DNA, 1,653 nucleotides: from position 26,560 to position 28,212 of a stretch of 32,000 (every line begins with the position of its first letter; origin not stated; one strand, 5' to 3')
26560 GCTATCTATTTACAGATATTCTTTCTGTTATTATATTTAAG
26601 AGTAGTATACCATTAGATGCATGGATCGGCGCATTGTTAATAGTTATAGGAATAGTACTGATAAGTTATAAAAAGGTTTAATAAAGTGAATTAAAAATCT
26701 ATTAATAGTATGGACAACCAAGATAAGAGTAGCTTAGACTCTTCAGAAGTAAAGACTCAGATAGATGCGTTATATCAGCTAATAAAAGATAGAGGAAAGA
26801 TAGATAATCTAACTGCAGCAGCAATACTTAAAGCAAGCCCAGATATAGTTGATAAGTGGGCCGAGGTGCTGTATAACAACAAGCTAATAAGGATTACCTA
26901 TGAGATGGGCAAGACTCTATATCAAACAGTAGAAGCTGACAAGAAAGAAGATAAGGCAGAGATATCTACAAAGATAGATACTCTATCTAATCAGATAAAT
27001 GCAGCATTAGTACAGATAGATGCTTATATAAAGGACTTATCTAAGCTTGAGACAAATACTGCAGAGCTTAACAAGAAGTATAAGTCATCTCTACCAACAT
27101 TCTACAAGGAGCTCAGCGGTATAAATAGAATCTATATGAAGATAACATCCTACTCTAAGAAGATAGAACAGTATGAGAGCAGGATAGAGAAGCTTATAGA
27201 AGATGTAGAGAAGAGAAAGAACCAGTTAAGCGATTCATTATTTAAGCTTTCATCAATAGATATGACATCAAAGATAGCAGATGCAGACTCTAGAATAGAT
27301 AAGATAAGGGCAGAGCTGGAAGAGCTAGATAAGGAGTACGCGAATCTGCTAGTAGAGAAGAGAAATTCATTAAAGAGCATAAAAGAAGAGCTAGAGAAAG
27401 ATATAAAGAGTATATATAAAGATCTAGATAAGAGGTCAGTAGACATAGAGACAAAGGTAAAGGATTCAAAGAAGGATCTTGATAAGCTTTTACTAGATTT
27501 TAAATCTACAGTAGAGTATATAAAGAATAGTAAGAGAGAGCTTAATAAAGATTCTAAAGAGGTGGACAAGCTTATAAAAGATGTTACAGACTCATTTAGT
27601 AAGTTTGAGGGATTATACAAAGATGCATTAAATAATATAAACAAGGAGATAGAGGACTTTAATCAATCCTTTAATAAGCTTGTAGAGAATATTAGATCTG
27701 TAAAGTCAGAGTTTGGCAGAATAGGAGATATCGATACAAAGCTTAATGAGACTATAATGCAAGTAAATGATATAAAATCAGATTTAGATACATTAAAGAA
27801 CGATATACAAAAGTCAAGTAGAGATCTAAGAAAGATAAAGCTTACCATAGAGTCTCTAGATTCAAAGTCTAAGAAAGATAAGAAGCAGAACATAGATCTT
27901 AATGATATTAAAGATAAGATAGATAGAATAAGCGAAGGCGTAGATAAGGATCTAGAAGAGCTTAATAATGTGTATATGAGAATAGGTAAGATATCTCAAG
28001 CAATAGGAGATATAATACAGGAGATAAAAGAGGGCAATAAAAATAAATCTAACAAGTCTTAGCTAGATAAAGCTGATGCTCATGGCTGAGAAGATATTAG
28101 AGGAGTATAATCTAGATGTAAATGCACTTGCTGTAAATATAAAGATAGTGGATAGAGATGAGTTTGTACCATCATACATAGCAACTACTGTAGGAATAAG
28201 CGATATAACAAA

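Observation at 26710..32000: Type IV filament (Tad/Epd-like) operon with two unrecognisable accessory genes and no pilin in view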

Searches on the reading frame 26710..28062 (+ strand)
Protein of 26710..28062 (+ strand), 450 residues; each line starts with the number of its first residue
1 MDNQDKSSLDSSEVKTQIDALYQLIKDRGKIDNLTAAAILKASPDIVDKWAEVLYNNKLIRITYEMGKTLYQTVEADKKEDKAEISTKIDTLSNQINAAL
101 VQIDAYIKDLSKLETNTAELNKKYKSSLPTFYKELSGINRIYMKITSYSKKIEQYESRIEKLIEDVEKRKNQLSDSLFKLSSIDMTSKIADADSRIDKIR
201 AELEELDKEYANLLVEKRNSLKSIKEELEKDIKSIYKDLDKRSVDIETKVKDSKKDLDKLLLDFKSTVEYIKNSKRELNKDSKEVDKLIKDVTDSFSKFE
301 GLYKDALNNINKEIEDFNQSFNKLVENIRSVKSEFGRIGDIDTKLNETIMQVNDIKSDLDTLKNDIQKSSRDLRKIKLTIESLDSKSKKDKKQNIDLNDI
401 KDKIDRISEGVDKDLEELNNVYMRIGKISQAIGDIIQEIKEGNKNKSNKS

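Call 7: search_protein_families(library=pfam, proteins=[window:26710-28062:+], max_evalue=0.1)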
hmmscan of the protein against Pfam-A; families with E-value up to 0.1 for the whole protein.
window:26710-28062:+ (450 aa): 30 families (the best 25 are shown)
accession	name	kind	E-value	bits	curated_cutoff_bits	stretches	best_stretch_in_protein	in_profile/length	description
PF04513.17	Baculo_PEP_C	-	4.7e-10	40.1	38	2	232-351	18-136/140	Baculovirus polyhedron envelope protein, PEP, C terminus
PF07889.17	DUF1664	-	9.8e-07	29.3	34.6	1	309-388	38-118/124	Protein of unknown function (DUF1664)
PF04108.17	ATG17_like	-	1.7e-06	28.2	43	1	151-344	113-272/355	Autophagy protein ATG17-like domain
PF06103.16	DUF948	-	1.3e-05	25.7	37.2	0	306-376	20-87/89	Bacterial protein of unknown function (DUF948)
PF07926.17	TPR_MLP1_2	-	2.6e-05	24.7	36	0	140-255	5-117/129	TPR/MLP1/MLP2-like protein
PF00804.31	Syntaxin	-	5.7e-05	23.4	26.7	1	312-411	2-94/157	Syntaxin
PF16331.10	TolA_bind_tri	-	8.7e-05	23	30.1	0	345-377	20-52/76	TolA binding protein trimerisation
PF10498.14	IFT57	-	0.00012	21.7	40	1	221-367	209-347/360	Intra-flagellar transport protein 57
PF12128.14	DUF3584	-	0.00018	19.6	31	2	70-166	291-388/1191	Protein of unknown function (DUF3584)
PF03938.19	OmpH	-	0.00051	20.7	32.4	1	352-443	21-111/141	Outer membrane protein (OmpH-like)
PF04136.21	COG3_N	-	0.00056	20.3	27.9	0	276-332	4-59/147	Conserved oligomeric Golgi complex subunit 3, N-terminal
PF10046.14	BLOC1_2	-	0.00057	20.6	33.4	0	90-166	5-81/96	Biogenesis of lysosome-related organelles complex-1 subunit 2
PF02601.20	Exonuc_VII_L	-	0.00059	19.8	35.9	1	110-229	146-267/315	Exonuclease VII, large subunit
PF11887.13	Mce4_CUP1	-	0.0019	18.2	32.6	0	305-375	68-138/222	Cholesterol uptake porter CUP1 of Mce4, putative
PF09969.14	DUF2203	-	0.0024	19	24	0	194-268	20-90/122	Uncharacterized conserved protein (DUF2203)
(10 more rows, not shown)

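Call 9: search_protein_families(library=ncbifam, proteins=[window:26710-28062:+], max_evalue=0.01)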
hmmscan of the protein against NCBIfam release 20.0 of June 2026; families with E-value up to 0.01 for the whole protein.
window:26710-28062:+ (450 aa): 24 families
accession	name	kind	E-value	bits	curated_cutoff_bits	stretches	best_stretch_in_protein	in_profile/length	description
NF045487.1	ASRP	equivalog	1e-12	47.5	300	2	184-446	115-406/593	archaea-specific SMC-related protein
TIGR02168.1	SMC_prok_B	equivalog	1.4e-12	46.3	567.35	2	186-442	685-950/1181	chromosome segregation protein SMC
TIGR02169.1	SMC_prok_A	equivalog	2.4e-11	42.1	729.4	2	185-440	708-969/1165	chromosome segregation protein SMC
NF047515.1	SpiroCoCo_C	equivalog_domain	3.1e-09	36.4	125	1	290-444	45-194/313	SpiroCoCo family coiled-coil protein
NF003034.1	PRK03918.1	equivalog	2.7e-08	32.3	700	1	263-448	159-339/878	DNA double-strand break repair ATPase Rad50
NF047516.1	LA_3659_fam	equivalog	4.9e-08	32.8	36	1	84-224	72-212/221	LA_3659 family protein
NF047514.1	SpiroCoCo_N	equivalog_domain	4.9e-08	32.8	75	1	84-224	72-212/221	SpiroCoCo family coiled-coil protein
NF041751.2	sbcc_Staph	equivalog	6.4e-08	31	920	2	188-410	292-511/1007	exonuclease subunit SbcC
NF002572.0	PRK02224.1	equivalog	2.2e-07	29.6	1087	1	87-437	202-551/888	DNA double-strand break repair ATPase Rad50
TIGR04523.1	Mplasa_alph_rch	subfamily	3.6e-07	28.5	270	1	15-230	123-325/745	helix-rich protein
TIGR04211.1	SH3_and_anchor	equivalog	1.1e-06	28.5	65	0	306-392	67-160/198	TIGR04211 family SH3 domain-containing protein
NF041034.1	Rad50_Sulf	equivalog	1.6e-06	26.3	1000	1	76-324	436-696/872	DNA double-strand break repair ATPase Rad50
TIGR04527.1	mycoplas_twoTM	subfamily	2.5e-06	27.4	125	0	82-206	35-155/248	MG_279/MG_280 family protein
TIGR00996.1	Mtu_fam_mce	paralog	3.9e-06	26.3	140.5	0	87-230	130-266/291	MCE family protein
NF002244.0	PRK01156.1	equivalog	5.1e-06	24.9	847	1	55-421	382-741/895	DNA double-strand break repair ATPase Rad50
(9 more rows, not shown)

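Call 64: predict_structure(alignment_id=A4)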
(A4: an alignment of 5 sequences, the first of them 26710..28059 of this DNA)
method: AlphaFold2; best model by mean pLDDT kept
length: 450 residues; sequences in the alignment: 5
mean_pLDDT: 62.8   pTM: 0.31
mean pLDDT of the five models: 62.8, 62.4, 58.8, 55.8, 55.2
residues with pLDDT >= 90: 18; 70-90: 73; 50-70: 289; < 50: 70
segments of 3 or more residues with pLDDT < 50: 1-10, 76-85, 131-139, 176-185, 448-450
pLDDT, mean of each block of 10 residues (from residue 1): 37 71 88 91 89 84 83 61 48 56 58 59 52 46 50 54 56 48 49 63 64 61 65 65 66 67 68 61 67 69 68 68 64 57 63 65 65 67 63 59 67 61 55 57 52
secondary structure, 60 per line:
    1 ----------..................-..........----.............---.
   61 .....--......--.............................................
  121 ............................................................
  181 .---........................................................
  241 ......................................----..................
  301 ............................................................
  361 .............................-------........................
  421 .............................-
elements in order: H11-28 E30-32 H33-39 H44-56 E60-65 E68-73 H76-181 H185-278 H283-389 H397-449

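Call 68: fold_search(model_id=the predicted structure, library=pdb)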
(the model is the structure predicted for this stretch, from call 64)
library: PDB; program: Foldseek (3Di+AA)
matches with E <= 10: 1054; with E <= 0.001: 0
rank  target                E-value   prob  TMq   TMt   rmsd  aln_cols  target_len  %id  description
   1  6uvu_A                4.2e-03  1.00  0.12  0.46  16.0       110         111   14  Crystal structure of the AntR antimony-specific transcriptional repressor (released 2020-11-04)
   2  5yi1                  7.8e-03  1.00  0.13  0.42  16.2       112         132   20  Structure of Lactococcus lactis ZitR, C30AH42A mutant in apo form (released 2017-12-06)
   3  3f72_B                8.2e-03  1.00  0.12  0.48  13.5       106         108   13  Crystal Structure of the Staphylococcus aureus pI258 CadC Metal Binding Site 2 Mutant (released 2009-04-07)
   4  6xjf_G                9.8e-03  1.00  0.12  0.45  12.2       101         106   13  X-ray crystal structure of Pyrococcus furiosus general transcription factor TFE-alpha (SeMet labeled protein) (released 2020-07-08)
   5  6uvu_B                1.2e-02  1.00  0.12  0.45  13.4       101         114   15  Crystal structure of the AntR antimony-specific transcriptional repressor (released 2020-11-04)
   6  7el3_B                1.2e-02  1.00  0.13  0.41  17.3       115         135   13  Crystal structure of HpaR-DNA complex from Acinetobacter baumannii (released 2022-01-19)
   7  4omz_C                1.2e-02  1.00  0.12  0.45  11.8        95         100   10  Crystal Structure of NolR from Sinorhizobium fredii (released 2014-04-16)
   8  5yi0_A                1.4e-02  0.99  0.12  0.34  14.3       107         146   21  Structure of Lactococcus lactis ZitR, C30AH42A mutant (released 2017-12-06)
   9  5yhy                  1.5e-02  1.00  0.12  0.35  14.2       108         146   20  Structure of Lactococcus lactis ZitR, C30S mutant (released 2017-12-06)
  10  2nyx_B                1.7e-02  1.00  0.12  0.35   9.2        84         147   17  Crystal structure of RV1404 from Mycobacterium tuberculosis (released 2006-12-05)
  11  1u2w_B                1.7e-02  1.00  0.12  0.47  13.2       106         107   12  Crystal Structure of the Staphylococcus aureus pI258 CadC (released 2005-07-12)
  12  6xjf_A                1.7e-02  1.00  0.12  0.46  11.4        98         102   14  X-ray crystal structure of Pyrococcus furiosus general transcription factor TFE-alpha (SeMet labeled protein) (released 2020-07-08)
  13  6fi9_A                1.8e-02  1.00  0.13  0.37  11.8        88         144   20  Crystal Structure of a zinc-responsive MarR family member, Lactococcus lactis ZitR (released 2019-02-20)
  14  7p6f_DDD              1.9e-02  1.00  0.12  0.49   9.7        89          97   13  1.93 A resolution X-ray crystal structure of the transcriptional regulator SrnR from Streptomyces griseus (released 2022-05-25)
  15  8rxh_Sa               2.0e-02  1.00  0.12  0.46   2.7        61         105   21  CRYO-EM STRUCTURE OF LEISHMANIA MAJOR 80S RIBOSOME WITH A/P/E-site tRNA AND mRNA : PARENTAL STRAIN (released 2024-05-15)
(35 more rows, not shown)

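Call 81: search_protein_representatives(alignment_id=A4)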
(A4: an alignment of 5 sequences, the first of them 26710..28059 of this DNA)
Query: 5 sequences, 441 profile positions. Proteins with E-value up to 0.001 (for the whole library): 868; up to 1e-10: 184; up to 1e-30: 14. The best 150 are listed.
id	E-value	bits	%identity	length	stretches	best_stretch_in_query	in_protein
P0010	1.1e-58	215.8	-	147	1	3-142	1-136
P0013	5.5e-38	147.6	-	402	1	3-397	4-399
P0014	4.7e-37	144.5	-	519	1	3-418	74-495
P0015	7.1e-37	143.9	-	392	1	3-326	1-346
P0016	1.5e-35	139.6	-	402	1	8-411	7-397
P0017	5.7e-35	137.7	-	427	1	7-368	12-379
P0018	2.4e-34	135.6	-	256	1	5-197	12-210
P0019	6.3e-33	130.9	-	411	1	4-338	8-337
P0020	9.8e-33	130.3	-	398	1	6-398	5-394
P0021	4.6e-32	128.1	-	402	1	4-366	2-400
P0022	6.3e-32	127.6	-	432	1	7-413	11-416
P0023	2.9e-31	125.5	-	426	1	7-376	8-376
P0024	3.2e-31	125.3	-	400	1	3-389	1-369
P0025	5.3e-31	124.6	-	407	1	8-416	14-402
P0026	3.0e-30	122.1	-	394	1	4-398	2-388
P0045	6.0e-28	114.5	-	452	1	2-406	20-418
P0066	3.7e-25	105.3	-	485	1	3-384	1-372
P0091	9.2e-22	94.1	-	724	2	9-326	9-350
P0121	7.3e-17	78.0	-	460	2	1-275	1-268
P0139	1.4e-15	73.8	-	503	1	1-273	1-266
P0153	5.9e-14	68.4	-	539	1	1-379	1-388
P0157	8.4e-14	67.9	-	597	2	1-368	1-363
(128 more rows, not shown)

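Call 82: list_cluster_members(proteins=[P0013, P0015, P0022, P0045, P0066, P0091, P0121, P0139, P0153, P0157])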
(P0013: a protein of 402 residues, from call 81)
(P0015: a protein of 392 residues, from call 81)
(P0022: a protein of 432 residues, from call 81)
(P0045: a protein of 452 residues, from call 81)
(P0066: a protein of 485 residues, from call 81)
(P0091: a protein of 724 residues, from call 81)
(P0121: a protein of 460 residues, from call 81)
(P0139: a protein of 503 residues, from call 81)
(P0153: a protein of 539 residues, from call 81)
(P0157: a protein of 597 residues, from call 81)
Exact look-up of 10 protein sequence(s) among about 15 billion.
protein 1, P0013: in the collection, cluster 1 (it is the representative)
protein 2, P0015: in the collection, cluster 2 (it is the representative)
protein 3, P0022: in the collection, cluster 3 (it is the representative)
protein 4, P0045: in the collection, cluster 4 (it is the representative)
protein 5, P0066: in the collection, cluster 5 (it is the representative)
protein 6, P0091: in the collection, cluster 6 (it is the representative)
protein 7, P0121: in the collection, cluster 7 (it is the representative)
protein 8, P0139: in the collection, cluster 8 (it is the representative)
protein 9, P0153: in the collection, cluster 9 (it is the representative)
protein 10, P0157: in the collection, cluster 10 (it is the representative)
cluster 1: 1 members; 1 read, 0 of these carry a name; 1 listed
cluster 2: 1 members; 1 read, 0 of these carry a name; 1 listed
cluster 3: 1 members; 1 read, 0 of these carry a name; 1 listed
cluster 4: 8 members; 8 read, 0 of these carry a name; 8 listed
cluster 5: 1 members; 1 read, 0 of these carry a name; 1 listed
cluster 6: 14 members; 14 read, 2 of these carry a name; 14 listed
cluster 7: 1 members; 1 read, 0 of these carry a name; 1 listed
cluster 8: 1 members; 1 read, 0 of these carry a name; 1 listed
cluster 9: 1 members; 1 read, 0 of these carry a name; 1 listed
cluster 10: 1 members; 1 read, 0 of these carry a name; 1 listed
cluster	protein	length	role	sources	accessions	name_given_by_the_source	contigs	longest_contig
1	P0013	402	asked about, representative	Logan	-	-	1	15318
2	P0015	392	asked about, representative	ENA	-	-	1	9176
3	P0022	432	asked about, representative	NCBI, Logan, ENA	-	-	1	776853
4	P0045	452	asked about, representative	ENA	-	-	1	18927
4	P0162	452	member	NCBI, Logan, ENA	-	-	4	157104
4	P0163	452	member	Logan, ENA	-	-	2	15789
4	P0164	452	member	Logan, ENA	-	-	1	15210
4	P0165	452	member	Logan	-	-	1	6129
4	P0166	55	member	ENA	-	-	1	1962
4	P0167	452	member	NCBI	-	-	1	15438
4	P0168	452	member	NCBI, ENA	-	-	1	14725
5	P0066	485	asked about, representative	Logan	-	-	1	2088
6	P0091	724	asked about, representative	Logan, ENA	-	-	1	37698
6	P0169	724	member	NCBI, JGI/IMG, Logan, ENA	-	DNA repair exonuclease SbcCD ATPase subunit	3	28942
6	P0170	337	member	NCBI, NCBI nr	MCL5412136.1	MAG: hypothetical protein M1474_00655 [Candidatus Marsarchaeota archaeon] | hypothetical protein [Candidatus Marsarchaeota archaeon]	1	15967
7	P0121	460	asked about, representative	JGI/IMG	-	-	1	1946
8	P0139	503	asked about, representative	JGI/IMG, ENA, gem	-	-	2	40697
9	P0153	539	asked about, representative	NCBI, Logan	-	-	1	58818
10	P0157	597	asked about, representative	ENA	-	-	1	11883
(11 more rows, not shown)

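Call 83: find_encoding_contigs(protein=P0153, flank=8000, max_places=2)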
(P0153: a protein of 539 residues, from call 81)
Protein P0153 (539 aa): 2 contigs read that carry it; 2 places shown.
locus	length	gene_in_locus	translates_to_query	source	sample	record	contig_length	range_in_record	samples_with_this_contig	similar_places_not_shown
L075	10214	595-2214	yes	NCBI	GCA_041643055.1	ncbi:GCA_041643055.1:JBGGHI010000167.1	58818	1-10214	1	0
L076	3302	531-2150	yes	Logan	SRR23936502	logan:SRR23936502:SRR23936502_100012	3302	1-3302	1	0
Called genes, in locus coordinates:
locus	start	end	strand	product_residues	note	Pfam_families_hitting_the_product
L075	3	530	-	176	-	?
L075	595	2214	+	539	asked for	-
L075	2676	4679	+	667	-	PF00270:DEAD (faint), PF04851:ResIII, PF17757:UvrB_inter, PF27431:UvrB_3rd, PF00271:Helicase_C, PF12344:UvrB, PF02151:UVR (weak)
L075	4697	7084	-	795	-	-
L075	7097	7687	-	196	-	-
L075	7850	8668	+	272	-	PF03891:DUF333, PF13473:Cupredoxin_1 (weak), PF00116:COX2 (weak)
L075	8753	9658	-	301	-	PF03116:NQR2_RnfD_RnfE (faint)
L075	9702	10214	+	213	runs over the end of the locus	PF13473:Cupredoxin_1, PF00116:COX2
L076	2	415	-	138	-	?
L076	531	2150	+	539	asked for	-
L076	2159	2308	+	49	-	-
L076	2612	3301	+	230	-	?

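Call 84: find_encoding_contigs(protein=P0139, flank=8000, max_places=1)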
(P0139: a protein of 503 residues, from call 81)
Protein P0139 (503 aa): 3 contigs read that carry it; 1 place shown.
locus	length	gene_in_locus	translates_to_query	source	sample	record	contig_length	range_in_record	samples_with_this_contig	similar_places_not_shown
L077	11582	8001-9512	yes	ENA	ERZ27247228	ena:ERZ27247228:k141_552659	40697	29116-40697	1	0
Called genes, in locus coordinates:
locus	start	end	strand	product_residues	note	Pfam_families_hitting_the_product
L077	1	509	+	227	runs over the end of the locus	PF12705:PDDEXK_1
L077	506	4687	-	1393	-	-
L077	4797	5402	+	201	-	PF01871:AMMECR1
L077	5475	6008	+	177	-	-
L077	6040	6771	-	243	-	-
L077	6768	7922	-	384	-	PF21984:DnaD_N (faint)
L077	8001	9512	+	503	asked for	PF04513:Baculo_PEP_C (faint), PF10473:CENP-F_leu_zip (faint), PF24161:CCDC39 (faint), PF04108:ATG17_like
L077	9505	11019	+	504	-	PF00437:T2SSE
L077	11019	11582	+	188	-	?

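Call 85: find_encoding_contigs(protein=P0157, flank=8000, max_places=1)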
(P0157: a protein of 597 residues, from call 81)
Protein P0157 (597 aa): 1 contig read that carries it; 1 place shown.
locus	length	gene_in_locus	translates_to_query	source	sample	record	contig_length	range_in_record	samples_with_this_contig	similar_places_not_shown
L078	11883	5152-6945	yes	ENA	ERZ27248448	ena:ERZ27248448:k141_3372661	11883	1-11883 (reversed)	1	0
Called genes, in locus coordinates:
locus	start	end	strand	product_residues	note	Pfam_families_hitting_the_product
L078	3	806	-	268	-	?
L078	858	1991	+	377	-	PF02005:TRM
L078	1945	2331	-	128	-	PF01201:Ribosomal_S8e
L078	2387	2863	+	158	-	PF08617:CGI-121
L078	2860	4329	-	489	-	-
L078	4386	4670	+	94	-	-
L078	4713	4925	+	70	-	-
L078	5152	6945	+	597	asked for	-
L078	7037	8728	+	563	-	PF00437:T2SSE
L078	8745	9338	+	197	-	-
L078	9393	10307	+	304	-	PF00482:T2SSF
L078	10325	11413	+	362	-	PF00482:T2SSF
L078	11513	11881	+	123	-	?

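Call 86: find_encoding_contigs(protein=P0022, flank=10000, max_places=1)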
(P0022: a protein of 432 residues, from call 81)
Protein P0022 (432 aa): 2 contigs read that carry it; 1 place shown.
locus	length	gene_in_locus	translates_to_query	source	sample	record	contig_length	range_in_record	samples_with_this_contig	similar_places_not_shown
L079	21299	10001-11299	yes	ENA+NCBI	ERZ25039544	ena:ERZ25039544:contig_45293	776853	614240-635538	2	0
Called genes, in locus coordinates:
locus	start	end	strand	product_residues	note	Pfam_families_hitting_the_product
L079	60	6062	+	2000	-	-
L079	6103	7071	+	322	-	-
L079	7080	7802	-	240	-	PF02254:TrkA_N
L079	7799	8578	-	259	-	PF02254:TrkA_N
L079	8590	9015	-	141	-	PF02254:TrkA_N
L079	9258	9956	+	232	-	PF02163:Peptidase_M50 (weak)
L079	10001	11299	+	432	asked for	PF07889:DUF1664 (faint)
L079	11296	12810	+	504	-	PF00437:T2SSE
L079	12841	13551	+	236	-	-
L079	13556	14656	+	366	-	PF00482:T2SSF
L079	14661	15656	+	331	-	PF00482:T2SSF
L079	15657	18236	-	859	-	PF13385:Laminin_G_3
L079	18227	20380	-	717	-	PF13360:PQQ_2, PF13570:Beta-prop_ACSF4 (weak), PF13385:Laminin_G_3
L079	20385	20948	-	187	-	-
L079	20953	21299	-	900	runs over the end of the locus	PF13385:Laminin_G_3, PF00354:Pentaxin (faint), PF13385:Laminin_G_3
